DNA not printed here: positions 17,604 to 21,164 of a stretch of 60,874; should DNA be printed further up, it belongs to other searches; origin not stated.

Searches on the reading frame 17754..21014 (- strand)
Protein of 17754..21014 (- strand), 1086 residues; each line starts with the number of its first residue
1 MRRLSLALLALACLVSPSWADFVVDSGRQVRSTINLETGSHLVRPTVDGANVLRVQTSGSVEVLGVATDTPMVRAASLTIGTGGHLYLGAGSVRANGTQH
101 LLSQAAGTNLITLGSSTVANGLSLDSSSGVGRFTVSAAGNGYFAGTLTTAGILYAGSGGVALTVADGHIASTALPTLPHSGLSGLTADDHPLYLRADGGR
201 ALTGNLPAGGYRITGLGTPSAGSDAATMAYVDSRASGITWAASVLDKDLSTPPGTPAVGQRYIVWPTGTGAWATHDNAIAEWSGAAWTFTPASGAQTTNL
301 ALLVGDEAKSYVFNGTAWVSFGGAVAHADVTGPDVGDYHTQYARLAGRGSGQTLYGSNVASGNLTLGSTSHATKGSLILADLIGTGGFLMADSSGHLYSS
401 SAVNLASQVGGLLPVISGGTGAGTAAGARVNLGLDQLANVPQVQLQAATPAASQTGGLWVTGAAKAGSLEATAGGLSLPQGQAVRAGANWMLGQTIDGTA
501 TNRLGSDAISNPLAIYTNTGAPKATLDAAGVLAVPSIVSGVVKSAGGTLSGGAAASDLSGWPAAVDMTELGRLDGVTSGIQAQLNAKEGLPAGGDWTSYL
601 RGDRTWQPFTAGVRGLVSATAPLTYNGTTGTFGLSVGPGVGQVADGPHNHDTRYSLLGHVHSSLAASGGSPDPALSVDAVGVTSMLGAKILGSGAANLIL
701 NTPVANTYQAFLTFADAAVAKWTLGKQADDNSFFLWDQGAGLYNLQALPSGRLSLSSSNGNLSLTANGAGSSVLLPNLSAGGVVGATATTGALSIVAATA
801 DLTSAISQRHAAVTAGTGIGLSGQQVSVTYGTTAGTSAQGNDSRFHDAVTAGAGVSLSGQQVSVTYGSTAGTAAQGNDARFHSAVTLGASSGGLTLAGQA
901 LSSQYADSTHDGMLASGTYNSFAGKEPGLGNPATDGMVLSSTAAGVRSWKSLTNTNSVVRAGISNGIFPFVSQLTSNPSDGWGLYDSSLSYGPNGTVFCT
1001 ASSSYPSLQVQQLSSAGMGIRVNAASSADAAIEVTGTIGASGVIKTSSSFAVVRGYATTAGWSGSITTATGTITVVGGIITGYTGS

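Call 15: search_protein_families(library=phrogs, proteins=[window:17754-21014:-], max_evalue=0.00001)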
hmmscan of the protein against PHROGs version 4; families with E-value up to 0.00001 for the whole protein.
window:17754-21014:- (1086 aa): 2 families
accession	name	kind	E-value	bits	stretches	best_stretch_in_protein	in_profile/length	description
phrog_5363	-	unknown function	2e-11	45.2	1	237-343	36-138/245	-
phrog_7049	-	tail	4.2e-06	27.4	1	247-321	44-114/246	tail fiber protein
